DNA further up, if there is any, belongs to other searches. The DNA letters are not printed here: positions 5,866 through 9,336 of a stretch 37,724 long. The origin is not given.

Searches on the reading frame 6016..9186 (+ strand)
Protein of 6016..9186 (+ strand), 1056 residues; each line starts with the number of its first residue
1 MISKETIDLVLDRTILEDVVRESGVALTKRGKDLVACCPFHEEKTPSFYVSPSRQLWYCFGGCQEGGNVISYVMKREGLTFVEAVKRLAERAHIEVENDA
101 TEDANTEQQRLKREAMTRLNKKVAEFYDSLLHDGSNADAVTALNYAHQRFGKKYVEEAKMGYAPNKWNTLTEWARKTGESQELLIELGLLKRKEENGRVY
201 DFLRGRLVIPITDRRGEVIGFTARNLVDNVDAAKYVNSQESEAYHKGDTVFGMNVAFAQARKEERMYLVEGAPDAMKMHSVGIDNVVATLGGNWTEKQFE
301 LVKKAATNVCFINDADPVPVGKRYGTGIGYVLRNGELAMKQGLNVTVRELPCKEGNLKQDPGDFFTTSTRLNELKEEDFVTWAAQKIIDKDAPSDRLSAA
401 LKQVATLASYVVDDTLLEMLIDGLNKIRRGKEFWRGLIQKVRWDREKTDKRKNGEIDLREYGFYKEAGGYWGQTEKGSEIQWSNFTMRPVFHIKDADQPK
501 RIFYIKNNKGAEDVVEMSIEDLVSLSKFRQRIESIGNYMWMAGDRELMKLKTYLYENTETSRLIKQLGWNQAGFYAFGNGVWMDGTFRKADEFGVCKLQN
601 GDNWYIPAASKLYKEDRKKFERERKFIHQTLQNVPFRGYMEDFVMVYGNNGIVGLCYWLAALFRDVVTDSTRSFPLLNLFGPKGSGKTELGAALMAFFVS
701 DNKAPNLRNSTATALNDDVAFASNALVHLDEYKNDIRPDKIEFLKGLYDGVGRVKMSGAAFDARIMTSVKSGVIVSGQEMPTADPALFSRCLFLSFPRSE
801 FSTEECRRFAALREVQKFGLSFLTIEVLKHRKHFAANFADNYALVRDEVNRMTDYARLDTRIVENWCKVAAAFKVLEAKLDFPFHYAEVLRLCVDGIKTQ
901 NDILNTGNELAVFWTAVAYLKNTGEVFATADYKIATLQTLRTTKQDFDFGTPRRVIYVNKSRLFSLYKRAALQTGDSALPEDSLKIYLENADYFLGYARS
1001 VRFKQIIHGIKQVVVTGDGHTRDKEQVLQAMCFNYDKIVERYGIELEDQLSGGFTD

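Call 7: search_protein_families(library=pfam, proteins=[window:6016-9186:+], max_evalue=0.01)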
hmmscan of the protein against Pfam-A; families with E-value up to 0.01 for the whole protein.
window:6016-9186:+ (1056 aa): 4 families
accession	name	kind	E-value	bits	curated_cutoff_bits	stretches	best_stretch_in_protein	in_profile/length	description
PF01807.25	Zn_ribbon_DnaG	-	4.2e-31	107.1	24.9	1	3-99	2-96/98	CHC2 zinc finger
PF08275.17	DNAG_N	-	3.9e-28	98.5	26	1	128-255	3-126/128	DNA primase catalytic core, N-terminal domain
PF13155.12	Toprim_2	-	5.7e-08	33.5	22.1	1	267-351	1-79/88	Toprim-like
PF13662.12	Toprim_4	-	6.2e-05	23.6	25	1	267-316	4-60/85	Toprim domain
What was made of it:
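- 6016..9186 (+): Primase gene, the right-hand neighbour of the site. Pfam hits are Zn_ribbon_DnaG, DNAG_N and Toprim (call 7).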

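Call 8: search_protein_families(library=phrogs, proteins=[window:6016-9186:+], max_evalue=0.001)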
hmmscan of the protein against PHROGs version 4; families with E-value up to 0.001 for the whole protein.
window:6016-9186:+ (1056 aa): 11 families
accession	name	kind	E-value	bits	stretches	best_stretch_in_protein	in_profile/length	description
phrog_6444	-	DNA, RNA and nucleotide metabolism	9.8e-85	286.5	1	1-316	4-312/577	DNA primase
phrog_22657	-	unknown function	1.9e-73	248.8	2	482-925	604-1048/1185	-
phrog_47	-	DNA, RNA and nucleotide metabolism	6e-46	158.4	1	27-317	44-285/947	DNA primase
phrog_1139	-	DNA, RNA and nucleotide metabolism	2.1e-19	70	1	245-925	154-806/895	DNA primase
phrog_11992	-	unknown function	4.7e-18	67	1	5-125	2-118/177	-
phrog_18097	-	DNA, RNA and nucleotide metabolism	3.1e-16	60.5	1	16-107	16-105/199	DNA primase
phrog_360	-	DNA, RNA and nucleotide metabolism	1.3e-13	52.2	1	35-113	31-108/133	DNA primase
phrog_510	-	DNA, RNA and nucleotide metabolism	4.5e-10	39.9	1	24-149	34-155/667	DNA primase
phrog_5311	-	DNA, RNA and nucleotide metabolism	2.1e-05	23.9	1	33-87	97-154/692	helicase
phrog_26824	-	unknown function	2.9e-05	23.4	1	35-104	27-95/868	-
phrog_849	-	DNA, RNA and nucleotide metabolism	4.1e-05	23.7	1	101-301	123-279/435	DNA primase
